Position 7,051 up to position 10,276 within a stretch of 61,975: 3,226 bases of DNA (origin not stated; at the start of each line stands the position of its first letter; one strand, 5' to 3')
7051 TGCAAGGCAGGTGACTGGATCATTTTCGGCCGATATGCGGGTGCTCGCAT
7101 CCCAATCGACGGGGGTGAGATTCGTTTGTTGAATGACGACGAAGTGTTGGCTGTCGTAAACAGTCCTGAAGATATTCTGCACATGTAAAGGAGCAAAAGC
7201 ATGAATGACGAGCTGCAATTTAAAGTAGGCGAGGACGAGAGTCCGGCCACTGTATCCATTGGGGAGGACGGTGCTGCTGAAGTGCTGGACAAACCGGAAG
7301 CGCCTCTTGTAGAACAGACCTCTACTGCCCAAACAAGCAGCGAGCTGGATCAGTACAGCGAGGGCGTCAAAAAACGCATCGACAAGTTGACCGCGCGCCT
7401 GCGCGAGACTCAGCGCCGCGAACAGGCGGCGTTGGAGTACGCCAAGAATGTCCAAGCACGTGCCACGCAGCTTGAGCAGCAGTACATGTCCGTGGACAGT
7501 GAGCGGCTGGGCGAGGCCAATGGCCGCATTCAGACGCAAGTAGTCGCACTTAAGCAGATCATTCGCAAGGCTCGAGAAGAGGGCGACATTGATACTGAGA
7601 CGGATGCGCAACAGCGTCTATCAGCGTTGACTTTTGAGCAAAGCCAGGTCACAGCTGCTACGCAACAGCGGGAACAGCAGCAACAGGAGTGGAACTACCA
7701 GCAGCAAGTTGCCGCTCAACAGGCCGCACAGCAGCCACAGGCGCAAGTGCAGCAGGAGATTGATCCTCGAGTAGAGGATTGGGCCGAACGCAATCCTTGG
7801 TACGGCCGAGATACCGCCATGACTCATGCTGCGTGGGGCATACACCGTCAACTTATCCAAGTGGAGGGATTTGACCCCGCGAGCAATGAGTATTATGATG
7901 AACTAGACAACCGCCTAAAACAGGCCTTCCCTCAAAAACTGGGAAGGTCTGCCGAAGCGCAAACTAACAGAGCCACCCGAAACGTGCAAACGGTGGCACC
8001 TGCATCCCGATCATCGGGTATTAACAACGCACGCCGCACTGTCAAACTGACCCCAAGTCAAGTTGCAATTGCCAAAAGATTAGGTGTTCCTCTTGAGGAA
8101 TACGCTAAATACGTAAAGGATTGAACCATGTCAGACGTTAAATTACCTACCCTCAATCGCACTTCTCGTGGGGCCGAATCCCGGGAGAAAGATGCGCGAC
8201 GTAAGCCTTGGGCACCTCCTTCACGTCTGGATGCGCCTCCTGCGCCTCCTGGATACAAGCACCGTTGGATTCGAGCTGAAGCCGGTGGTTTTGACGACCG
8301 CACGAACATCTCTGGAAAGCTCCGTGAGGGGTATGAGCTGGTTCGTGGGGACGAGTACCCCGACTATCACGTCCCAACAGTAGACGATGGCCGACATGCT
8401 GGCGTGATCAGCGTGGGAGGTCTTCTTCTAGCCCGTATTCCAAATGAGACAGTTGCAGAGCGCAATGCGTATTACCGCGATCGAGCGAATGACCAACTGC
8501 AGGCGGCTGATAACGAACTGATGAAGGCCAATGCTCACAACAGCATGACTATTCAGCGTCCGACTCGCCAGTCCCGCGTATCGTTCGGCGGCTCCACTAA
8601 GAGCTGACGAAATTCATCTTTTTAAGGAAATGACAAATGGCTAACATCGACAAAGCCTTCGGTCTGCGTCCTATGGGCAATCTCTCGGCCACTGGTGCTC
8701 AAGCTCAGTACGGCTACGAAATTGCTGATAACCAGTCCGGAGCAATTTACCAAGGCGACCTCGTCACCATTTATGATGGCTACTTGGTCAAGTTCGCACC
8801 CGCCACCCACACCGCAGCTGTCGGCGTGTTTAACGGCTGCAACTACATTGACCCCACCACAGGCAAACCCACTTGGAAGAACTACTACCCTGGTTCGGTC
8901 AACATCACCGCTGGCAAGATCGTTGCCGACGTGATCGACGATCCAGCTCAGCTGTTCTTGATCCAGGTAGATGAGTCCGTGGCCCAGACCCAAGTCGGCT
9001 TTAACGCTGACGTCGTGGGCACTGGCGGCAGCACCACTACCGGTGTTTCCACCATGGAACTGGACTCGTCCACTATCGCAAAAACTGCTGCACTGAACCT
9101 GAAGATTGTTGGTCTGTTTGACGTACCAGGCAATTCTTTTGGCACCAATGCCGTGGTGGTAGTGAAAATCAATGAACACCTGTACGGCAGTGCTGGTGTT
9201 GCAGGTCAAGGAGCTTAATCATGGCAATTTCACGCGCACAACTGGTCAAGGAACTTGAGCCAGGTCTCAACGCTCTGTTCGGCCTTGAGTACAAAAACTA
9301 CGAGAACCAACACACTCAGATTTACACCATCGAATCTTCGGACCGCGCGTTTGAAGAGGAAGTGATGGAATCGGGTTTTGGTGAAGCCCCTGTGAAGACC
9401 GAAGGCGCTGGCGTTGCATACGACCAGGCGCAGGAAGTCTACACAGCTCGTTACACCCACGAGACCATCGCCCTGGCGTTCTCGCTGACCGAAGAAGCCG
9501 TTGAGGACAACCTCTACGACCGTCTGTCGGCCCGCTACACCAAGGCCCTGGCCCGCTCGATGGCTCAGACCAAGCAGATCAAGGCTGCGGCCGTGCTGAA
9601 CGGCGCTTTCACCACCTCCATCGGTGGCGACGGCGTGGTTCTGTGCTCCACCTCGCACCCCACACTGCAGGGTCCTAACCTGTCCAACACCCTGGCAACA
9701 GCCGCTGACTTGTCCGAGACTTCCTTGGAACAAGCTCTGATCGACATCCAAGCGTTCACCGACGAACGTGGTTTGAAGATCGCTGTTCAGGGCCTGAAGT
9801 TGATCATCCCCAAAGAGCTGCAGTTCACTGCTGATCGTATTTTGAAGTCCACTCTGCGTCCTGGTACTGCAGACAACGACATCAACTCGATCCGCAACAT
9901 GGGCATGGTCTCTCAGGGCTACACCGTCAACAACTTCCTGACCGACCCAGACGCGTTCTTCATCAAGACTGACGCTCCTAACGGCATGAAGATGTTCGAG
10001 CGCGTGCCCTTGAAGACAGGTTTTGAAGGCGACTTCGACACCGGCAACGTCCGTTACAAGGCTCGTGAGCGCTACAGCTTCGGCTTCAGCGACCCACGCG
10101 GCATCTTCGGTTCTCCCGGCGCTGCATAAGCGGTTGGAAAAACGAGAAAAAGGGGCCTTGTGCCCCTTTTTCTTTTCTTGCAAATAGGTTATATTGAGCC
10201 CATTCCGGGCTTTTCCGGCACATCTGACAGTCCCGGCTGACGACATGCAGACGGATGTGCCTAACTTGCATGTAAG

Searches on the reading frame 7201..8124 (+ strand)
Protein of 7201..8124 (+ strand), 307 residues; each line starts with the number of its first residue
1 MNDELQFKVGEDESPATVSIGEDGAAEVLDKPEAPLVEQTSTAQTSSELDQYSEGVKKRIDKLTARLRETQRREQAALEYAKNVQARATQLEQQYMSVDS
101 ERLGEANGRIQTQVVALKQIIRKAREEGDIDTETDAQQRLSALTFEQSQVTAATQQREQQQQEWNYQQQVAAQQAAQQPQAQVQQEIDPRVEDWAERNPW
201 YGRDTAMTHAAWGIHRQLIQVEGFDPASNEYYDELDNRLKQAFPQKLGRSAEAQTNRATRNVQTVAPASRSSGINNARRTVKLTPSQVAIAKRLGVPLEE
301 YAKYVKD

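Call 9: search_protein_families(library=pfam, proteins=[window:7201-8124:+], max_evalue=0.01)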
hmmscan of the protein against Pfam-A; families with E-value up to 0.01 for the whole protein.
window:7201-8124:+ (307 aa): 1 family
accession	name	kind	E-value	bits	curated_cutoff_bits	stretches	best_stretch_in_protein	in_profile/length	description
PF08702.15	Fib_alpha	-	0.0068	17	29.9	1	46-123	23-99/143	Fibrinogen alpha/beta chain family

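Call 10: search_protein_families(library=phrogs, proteins=[window:7201-8124:+], max_evalue=0.01)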
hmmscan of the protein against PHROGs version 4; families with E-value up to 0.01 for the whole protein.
window:7201-8124:+ (307 aa): 1 family
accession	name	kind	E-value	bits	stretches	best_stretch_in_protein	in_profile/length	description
phrog_28737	-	unknown function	2.7e-71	241.8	1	41-306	76-336/341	-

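Call 71: search_protein_families(library=pfam, proteins=[window:7201-8121:+], max_evalue=0.01)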
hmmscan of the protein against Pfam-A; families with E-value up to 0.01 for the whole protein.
window:7201-8121:+ (307 aa): 1 family
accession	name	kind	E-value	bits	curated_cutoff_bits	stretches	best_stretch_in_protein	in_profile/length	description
PF08702.15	Fib_alpha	-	0.0068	17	29.9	1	46-123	23-99/143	Fibrinogen alpha/beta chain family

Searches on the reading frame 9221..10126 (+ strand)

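Call 71: search_protein_families(library=pfam, proteins=[window:9221-10126:+], max_evalue=0.01)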
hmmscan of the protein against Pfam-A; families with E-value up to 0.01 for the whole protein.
window:9221-10126:+ (302 aa): 2 families
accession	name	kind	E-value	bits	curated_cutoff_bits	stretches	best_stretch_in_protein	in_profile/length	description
PF25209.1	Phage_capsid_4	-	1.1e-14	55.8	27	1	41-296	40-260/262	Phage capsid protein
PF10124.15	Mu-like_gpT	-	5.4e-06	26.4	20.1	1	160-222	216-278/289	Mu-like prophage major head subunit gpT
